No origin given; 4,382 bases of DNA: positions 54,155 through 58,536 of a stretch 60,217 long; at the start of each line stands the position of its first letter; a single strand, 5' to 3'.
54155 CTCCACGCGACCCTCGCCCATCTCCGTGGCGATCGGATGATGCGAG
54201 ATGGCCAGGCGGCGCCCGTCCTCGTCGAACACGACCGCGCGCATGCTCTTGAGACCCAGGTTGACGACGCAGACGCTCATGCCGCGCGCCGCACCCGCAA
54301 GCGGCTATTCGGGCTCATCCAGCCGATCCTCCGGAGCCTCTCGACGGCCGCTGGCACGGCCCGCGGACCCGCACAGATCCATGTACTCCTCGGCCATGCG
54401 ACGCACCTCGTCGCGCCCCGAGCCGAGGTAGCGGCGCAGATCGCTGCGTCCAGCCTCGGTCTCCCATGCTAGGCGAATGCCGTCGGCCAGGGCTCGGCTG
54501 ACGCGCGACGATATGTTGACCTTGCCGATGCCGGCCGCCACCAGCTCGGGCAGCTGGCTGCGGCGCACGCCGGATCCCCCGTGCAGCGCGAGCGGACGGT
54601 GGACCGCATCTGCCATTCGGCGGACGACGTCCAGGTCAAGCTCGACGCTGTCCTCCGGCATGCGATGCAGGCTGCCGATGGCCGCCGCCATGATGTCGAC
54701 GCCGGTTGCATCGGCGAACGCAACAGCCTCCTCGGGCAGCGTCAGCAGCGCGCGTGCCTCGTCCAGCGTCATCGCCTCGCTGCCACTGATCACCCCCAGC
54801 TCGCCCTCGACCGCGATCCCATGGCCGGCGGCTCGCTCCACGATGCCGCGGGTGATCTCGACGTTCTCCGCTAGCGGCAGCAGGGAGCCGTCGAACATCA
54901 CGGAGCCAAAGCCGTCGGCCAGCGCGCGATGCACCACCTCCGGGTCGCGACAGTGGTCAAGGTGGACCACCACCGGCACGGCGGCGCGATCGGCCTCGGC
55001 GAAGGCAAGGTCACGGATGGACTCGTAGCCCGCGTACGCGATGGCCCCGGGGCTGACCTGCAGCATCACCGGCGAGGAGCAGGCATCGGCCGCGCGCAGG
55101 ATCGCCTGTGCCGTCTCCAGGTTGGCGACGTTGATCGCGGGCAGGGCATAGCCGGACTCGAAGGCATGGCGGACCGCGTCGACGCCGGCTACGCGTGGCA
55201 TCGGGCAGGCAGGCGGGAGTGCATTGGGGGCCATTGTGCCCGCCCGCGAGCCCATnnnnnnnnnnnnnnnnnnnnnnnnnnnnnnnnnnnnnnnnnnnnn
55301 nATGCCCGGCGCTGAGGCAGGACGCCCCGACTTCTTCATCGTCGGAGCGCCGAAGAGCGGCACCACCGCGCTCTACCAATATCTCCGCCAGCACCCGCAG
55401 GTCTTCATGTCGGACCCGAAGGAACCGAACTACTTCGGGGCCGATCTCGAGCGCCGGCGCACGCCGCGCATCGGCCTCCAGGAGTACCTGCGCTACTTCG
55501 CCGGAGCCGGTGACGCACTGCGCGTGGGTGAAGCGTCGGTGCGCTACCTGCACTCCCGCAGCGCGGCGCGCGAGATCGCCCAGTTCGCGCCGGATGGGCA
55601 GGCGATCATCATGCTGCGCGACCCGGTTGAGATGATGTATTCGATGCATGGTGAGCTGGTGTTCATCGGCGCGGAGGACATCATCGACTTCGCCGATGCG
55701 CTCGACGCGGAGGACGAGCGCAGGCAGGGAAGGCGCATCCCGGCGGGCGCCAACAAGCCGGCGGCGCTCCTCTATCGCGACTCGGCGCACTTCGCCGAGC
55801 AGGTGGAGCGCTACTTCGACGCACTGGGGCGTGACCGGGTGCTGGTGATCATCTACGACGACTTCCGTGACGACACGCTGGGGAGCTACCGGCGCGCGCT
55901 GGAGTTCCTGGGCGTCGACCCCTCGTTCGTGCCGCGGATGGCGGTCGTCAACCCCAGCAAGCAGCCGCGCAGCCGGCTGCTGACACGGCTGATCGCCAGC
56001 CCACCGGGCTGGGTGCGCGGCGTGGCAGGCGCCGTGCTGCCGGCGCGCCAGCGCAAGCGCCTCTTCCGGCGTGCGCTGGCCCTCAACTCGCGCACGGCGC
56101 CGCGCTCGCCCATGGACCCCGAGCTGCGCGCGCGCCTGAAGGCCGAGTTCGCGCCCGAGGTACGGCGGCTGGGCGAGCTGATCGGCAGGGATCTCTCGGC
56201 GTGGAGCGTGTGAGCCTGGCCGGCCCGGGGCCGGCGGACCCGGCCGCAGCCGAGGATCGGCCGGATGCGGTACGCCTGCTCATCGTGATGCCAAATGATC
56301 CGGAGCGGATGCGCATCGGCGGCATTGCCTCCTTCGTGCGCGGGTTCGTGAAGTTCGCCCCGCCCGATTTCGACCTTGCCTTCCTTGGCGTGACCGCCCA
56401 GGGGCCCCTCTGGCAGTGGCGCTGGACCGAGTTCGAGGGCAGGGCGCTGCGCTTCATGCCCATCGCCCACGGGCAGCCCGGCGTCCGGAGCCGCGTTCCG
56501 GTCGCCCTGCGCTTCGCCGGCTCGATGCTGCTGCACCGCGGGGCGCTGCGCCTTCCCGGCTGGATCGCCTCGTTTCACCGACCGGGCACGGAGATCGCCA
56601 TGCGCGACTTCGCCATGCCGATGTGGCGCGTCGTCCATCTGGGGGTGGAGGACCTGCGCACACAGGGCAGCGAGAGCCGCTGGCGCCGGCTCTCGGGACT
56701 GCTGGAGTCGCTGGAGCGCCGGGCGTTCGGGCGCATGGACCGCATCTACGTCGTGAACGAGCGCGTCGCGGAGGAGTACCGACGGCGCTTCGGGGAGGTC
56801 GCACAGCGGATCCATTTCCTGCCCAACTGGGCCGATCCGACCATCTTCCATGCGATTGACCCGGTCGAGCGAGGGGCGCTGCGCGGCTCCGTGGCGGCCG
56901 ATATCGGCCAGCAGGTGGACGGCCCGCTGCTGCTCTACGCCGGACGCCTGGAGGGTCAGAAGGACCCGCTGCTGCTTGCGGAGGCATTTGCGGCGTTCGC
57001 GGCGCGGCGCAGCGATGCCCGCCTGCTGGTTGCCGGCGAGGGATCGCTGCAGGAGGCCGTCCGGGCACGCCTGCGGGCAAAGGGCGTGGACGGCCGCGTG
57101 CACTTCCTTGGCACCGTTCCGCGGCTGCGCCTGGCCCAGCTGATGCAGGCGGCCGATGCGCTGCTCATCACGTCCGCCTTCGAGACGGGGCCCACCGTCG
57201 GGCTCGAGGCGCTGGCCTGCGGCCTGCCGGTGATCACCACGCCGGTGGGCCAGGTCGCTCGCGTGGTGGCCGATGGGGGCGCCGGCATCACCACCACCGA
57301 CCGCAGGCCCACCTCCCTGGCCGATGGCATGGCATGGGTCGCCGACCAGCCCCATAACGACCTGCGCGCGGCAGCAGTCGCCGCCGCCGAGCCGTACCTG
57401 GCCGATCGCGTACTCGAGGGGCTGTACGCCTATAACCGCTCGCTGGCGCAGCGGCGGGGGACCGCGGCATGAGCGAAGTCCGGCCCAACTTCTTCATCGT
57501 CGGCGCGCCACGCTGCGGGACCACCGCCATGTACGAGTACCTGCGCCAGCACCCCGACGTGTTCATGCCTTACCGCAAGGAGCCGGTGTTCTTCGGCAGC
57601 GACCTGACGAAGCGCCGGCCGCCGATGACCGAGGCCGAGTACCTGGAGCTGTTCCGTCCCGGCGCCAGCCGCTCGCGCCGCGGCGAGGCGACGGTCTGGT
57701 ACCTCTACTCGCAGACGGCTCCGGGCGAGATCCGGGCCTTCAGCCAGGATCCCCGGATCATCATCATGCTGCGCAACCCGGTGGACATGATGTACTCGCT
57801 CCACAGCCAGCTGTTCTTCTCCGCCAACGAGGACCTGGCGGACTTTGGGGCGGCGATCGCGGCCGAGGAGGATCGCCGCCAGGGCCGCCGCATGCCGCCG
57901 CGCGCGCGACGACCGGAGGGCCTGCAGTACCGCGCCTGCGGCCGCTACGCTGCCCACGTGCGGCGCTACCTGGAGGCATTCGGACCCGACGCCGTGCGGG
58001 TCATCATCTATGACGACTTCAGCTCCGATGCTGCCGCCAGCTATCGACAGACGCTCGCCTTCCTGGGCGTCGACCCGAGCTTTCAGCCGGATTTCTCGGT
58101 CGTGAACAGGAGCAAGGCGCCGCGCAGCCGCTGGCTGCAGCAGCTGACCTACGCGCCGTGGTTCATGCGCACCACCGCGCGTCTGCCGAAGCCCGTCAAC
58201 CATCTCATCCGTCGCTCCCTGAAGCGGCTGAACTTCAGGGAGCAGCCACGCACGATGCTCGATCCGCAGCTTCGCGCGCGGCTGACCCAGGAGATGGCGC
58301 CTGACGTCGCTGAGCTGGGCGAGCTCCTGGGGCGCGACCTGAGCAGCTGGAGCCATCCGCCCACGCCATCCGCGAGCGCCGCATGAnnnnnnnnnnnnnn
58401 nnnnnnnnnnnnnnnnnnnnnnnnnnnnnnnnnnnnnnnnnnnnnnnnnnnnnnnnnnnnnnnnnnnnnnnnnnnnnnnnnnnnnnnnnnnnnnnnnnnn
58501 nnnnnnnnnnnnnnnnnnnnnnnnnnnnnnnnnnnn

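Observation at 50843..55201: Aldolase - FGGY kinase - Fe-alcohol dehydrogenase - nucleotidyltransferase operon feeding two TagB/F enzymes: a non-canonical route to an activated polyol phosphate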

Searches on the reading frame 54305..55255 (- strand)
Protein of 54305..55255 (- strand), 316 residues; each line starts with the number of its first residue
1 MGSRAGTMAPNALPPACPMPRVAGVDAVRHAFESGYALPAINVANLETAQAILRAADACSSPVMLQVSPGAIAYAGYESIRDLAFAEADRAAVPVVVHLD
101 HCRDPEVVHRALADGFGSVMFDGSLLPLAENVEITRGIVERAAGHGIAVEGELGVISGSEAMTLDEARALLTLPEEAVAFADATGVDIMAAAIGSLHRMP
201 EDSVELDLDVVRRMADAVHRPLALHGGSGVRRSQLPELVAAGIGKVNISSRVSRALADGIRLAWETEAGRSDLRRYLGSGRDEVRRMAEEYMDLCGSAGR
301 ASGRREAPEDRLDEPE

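Call 3: search_protein_families(library=pfam, proteins=[window:54305-55255:-])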
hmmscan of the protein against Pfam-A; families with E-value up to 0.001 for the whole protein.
window:54305-55255:- (316 aa): 1 family
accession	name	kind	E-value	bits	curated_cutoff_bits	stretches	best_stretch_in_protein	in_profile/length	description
PF01116.26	F_bP_aldolase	-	7.6e-82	275.4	25.5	1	27-300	6-277/277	Fructose-bisphosphate aldolase class-II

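Call 5: search_protein_families(library=ncbifam, proteins=[window:54305-55255:-], max_evalue=0.00001)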
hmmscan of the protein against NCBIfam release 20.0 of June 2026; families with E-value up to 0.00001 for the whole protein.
window:54305-55255:- (316 aa): 20 families
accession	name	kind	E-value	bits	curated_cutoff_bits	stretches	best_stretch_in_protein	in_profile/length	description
TIGR01859.1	fruc_bis_ald_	equivalog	6.2e-73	246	343.05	1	24-301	4-282/282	class II fructose-1,6-bisphosphate aldolase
NF009497.0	PRK12857.1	equivalog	8.5e-71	238.5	423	1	20-301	2-284/284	class II fructose-1,6-bisphosphate aldolase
TIGR00167.1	cbbA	subfamily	3.2e-69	233.5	215.6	1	28-301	10-290/290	ketose-bisphosphate aldolase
NF009374.0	PRK12737.1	subfamily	3.5e-64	216.5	383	1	26-300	8-283/284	tagatose-bisphosphate aldolase subunit GatY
NF006626.0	PRK09195.1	subfamily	7.5e-63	212.3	384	1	23-301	5-284/284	tagatose-bisphosphate aldolase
TIGR01858.1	tag_bisphos_ald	equivalog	9.6e-62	208.6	443.55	1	27-301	7-282/282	tagatose bisphosphate family class II aldolase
NF005943.0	PRK07998.1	equivalog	3.8e-56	190.6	364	1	19-290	1-270/283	class II aldolase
NF006042.0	PRK08185.1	subfamily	3.6e-51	174.2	405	1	28-301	9-284/287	hypothetical protein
NF005288.0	PRK06806.1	equivalog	7.4e-51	173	396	1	20-261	2-242/281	class II fructose-bisphosphate aldolase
NF005590.0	PRK07315.1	equivalog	1.1e-50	172.6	443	1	19-301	1-293/293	class II fructose-bisphosphate aldolase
NF005481.0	PRK07084.1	equivalog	1.5e-47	162.4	511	1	27-234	18-235/324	class II fructose-bisphosphate aldolase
NF009375.0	PRK12738.1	equivalog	6.6e-47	160.1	542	1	29-301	11-284/286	tagatose-bisphosphate aldolase subunit KbaY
NF006376.0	PRK08610.1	equivalog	7.1e-46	157.2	527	1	19-301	1-285/286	class II fructose-bisphosphate aldolase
NF005823.0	PRK07709.1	equivalog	8.4e-46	157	545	1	19-301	1-285/285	class II fructose-bisphosphate aldolase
NF005284.0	PRK06801.1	equivalog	2.8e-45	154.9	406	1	23-263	5-247/286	ketose 1,6-bisphosphate aldolase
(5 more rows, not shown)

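Call 22: search_solved_structures(query=window:54308-55255:-, max_evalue=1e-20)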
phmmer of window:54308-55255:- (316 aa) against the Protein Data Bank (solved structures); distinct sequences matched with E-value up to 1e-20: 20.
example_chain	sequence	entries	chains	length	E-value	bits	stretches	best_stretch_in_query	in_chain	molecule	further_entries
8q57_A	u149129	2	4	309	6.3e-54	186.6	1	13-302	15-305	Tagatose-1,6-bisphosphate aldolase kbaY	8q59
8q58_A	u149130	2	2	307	8.1e-53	183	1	12-301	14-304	Ketose-bisphosphate aldolase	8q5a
7ncc_A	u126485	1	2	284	3.1e-47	164.7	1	19-301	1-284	Putative class II fructose-1,6-bisphosphate aldolase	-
1gvf_A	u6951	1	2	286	5.1e-46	160.6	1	30-302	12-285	TAGATOSE-BISPHOSPHATE ALDOLASE AGAY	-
2fjk_A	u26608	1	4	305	2.4e-45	158.4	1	22-247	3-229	Fructose-bisphosphate aldolase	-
1rv8_A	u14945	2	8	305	3.6e-45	157.9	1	22-238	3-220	fructose-1,6-bisphosphate aldolase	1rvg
7nc7_A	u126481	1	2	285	1.3e-41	146.1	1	19-301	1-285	Fructose-bisphosphate aldolase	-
3q94_A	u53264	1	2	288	3.6e-41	144.7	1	19-299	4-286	Fructose-bisphosphate aldolase, class II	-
3gak_A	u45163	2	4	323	9.3e-40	140.1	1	31-233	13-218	Fructose-bisphosphate aldolase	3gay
4to8_A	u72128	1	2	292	5.6e-39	137.5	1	19-302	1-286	Fructose-1,6-bisphosphate aldolase, class II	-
2isv_A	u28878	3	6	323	6.4e-39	137.3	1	31-233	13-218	Putative fructose-1,6-bisphosphate aldolase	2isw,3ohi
3gb6_A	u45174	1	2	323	1.2e-38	136.4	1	31-233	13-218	Fructose-bisphosphate aldolase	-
6ofu_A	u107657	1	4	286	2.9e-38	135.2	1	32-301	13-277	YdjI aldolase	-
3c4u_A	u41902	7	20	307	9.2e-35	123.7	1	24-232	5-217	Fructose-bisphosphate aldolase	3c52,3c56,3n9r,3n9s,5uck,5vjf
5ucn_A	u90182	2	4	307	1.8e-34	122.8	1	24-232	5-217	Fructose-bisphosphate aldolase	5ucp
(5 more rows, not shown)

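Call 35: search_solved_structures(query=window:54308-55201:-, max_evalue=1e-40, show_alignments=5)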
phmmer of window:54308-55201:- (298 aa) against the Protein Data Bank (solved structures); distinct sequences matched with E-value up to 1e-40: 8.
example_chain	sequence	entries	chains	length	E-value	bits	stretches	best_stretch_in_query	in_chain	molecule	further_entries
8q57_A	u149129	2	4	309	4.4e-53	183.7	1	3-284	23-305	Tagatose-1,6-bisphosphate aldolase kbaY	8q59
8q58_A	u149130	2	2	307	1e-51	179.2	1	1-283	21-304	Ketose-bisphosphate aldolase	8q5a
7ncc_A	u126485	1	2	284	2.5e-47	164.8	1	1-283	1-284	Putative class II fructose-1,6-bisphosphate aldolase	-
1gvf_A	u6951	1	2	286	4.1e-46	160.8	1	12-284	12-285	TAGATOSE-BISPHOSPHATE ALDOLASE AGAY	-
2fjk_A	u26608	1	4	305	1.7e-45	158.8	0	4-228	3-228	Fructose-bisphosphate aldolase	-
1rv8_A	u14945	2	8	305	2.7e-45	158.1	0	4-223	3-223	fructose-1,6-bisphosphate aldolase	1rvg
7nc7_A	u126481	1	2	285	1.1e-41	146.3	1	1-283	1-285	Fructose-bisphosphate aldolase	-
3q94_A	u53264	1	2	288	6e-41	143.9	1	1-281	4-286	Fructose-bisphosphate aldolase, class II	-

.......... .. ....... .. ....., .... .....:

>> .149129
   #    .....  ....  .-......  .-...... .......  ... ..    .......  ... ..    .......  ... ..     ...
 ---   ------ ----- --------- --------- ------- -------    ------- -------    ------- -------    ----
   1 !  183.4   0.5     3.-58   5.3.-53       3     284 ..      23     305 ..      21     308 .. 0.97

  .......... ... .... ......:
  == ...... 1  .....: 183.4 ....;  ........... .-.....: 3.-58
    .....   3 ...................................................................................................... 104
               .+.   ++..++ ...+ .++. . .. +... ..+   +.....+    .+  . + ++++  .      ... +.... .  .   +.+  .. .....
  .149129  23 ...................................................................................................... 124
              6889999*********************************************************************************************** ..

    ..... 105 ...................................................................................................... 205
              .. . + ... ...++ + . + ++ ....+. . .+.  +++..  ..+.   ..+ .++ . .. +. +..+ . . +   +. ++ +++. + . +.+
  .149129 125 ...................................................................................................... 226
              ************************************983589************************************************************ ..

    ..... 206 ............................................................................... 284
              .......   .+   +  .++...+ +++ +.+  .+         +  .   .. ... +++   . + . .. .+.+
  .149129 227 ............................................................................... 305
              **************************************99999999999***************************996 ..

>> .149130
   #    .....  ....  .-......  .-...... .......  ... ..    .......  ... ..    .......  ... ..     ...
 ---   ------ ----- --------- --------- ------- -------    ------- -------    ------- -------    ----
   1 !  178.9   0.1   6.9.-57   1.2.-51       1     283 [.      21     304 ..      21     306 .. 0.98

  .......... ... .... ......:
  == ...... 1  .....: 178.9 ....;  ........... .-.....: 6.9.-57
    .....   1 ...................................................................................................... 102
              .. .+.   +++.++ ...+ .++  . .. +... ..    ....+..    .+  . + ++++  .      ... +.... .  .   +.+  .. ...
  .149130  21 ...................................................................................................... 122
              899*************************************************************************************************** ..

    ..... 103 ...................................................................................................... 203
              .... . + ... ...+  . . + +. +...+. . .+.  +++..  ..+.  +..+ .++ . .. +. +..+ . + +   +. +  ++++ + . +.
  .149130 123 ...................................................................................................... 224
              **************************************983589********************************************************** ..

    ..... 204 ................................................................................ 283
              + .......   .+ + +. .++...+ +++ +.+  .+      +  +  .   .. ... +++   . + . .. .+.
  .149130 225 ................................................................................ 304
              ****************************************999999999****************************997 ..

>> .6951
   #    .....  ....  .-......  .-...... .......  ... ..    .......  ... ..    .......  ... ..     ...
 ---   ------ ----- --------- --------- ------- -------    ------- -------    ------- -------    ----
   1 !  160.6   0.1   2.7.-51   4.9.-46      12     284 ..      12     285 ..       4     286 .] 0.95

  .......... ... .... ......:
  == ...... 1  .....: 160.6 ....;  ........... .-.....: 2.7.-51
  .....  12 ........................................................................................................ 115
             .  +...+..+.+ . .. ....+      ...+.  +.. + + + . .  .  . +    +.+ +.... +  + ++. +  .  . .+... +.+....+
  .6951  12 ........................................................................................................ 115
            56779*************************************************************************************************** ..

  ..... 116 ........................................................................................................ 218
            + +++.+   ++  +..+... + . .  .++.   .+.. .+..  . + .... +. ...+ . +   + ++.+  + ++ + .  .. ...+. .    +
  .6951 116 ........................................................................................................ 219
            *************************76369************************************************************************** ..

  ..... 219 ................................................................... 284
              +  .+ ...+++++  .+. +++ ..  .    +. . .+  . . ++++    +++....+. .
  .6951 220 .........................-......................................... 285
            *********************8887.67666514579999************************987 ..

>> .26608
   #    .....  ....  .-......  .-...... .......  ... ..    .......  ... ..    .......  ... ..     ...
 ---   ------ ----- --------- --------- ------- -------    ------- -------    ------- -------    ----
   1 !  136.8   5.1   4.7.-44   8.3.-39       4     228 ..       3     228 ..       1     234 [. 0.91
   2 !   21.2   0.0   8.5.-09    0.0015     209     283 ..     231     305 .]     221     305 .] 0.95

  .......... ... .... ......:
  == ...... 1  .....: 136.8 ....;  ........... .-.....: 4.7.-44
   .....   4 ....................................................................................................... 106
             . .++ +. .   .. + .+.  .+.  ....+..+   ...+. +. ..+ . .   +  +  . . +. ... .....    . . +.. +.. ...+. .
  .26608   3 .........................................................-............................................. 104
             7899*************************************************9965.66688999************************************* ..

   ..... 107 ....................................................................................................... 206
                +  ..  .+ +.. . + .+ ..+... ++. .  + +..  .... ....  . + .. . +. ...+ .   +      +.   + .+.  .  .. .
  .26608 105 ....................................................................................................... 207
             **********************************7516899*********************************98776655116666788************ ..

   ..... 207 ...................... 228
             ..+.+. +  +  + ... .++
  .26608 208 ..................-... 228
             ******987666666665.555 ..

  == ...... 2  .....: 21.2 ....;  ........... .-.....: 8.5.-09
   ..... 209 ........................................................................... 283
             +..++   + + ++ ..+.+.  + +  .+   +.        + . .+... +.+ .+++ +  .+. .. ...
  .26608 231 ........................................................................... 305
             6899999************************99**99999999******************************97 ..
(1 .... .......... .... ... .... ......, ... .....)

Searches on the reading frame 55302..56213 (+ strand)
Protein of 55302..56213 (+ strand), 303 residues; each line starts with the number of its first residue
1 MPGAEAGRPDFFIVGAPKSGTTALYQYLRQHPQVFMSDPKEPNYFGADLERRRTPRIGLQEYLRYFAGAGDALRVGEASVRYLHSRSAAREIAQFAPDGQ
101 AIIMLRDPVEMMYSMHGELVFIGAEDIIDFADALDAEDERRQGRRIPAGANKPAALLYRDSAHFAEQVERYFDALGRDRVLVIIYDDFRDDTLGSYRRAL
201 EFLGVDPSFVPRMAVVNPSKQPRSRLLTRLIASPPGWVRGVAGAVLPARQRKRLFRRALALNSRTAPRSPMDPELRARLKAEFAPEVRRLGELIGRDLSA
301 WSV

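Call 3: search_protein_families(library=pfam, proteins=[window:55302-56213:+])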
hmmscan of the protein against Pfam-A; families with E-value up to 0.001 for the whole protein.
window:55302-56213:+ (303 aa): 2 families
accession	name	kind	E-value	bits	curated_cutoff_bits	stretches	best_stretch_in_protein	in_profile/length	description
PF13469.12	Sulfotransfer_3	-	1.8e-14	54.9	27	1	9-37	1-28/216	Sulfotransferase family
PF00685.33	Sulfotransfer_1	-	1.4e-10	41.4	22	1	9-206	2-182/255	Sulfotransferase domain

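Call 5: search_protein_families(library=ncbifam, proteins=[window:55302-56213:+], max_evalue=0.00001)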
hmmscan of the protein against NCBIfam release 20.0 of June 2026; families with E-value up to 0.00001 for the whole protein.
window:55302-56213:+ (303 aa): 0 families

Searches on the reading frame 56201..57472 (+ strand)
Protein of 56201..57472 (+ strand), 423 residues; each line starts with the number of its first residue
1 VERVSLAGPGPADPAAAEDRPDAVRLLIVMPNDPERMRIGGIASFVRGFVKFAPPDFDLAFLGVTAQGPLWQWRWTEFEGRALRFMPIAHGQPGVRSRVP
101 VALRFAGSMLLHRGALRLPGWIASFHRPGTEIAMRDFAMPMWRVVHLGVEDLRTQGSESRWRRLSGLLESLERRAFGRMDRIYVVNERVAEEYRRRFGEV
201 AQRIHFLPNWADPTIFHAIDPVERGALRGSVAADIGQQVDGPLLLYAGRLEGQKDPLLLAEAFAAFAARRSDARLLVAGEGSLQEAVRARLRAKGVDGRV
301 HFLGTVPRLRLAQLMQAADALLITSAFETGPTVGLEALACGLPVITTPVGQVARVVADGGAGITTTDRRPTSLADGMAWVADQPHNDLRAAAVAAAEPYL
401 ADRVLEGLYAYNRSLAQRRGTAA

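Call 68: search_protein_families(library=pfam, proteins=[window:56201-57472:+], max_evalue=0.01)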
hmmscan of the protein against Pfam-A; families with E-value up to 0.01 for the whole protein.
window:56201-57472:+ (423 aa): 5 families
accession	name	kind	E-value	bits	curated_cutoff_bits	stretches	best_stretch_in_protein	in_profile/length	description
PF00534.26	Glycos_transf_1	-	6.6e-30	104.3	26.4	1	238-392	12-165/172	Glycosyl transferases group 1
PF13692.12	Glyco_trans_1_4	-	2.5e-27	96.3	27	1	242-380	2-139/142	Glycosyl transferases group 1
PF13439.12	Glyco_transf_4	-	4e-07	30.7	28.5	1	140-213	98-168/170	Glycosyltransferase Family 4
PF20706.3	GT4-conflict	-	1.9e-05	24.3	26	1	144-346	112-310/385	Family 4 Glycosyltransferase in conflict systems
PF13524.12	Glyco_trans_1_2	-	0.00035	21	25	1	267-401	9-126/144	Glycosyl transferase-like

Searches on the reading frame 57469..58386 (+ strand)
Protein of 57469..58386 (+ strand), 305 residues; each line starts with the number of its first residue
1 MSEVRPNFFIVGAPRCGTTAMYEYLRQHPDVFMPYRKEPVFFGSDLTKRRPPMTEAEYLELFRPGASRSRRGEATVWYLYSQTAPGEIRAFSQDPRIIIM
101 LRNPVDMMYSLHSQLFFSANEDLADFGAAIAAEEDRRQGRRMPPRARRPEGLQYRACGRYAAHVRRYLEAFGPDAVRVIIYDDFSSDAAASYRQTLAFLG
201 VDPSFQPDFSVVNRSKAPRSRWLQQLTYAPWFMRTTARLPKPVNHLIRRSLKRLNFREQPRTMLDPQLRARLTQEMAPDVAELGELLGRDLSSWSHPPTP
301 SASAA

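Call 68: search_protein_families(library=pfam, proteins=[window:57469-58386:+], max_evalue=0.01)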
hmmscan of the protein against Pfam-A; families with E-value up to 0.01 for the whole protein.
window:57469-58386:+ (305 aa): 2 families
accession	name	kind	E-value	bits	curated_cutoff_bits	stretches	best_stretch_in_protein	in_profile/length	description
PF13469.12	Sulfotransfer_3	-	3e-14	54.3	27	2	6-38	1-32/216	Sulfotransferase family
PF00685.33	Sulfotransfer_1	-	6.1e-14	52.5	22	1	6-203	2-183/255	Sulfotransferase domain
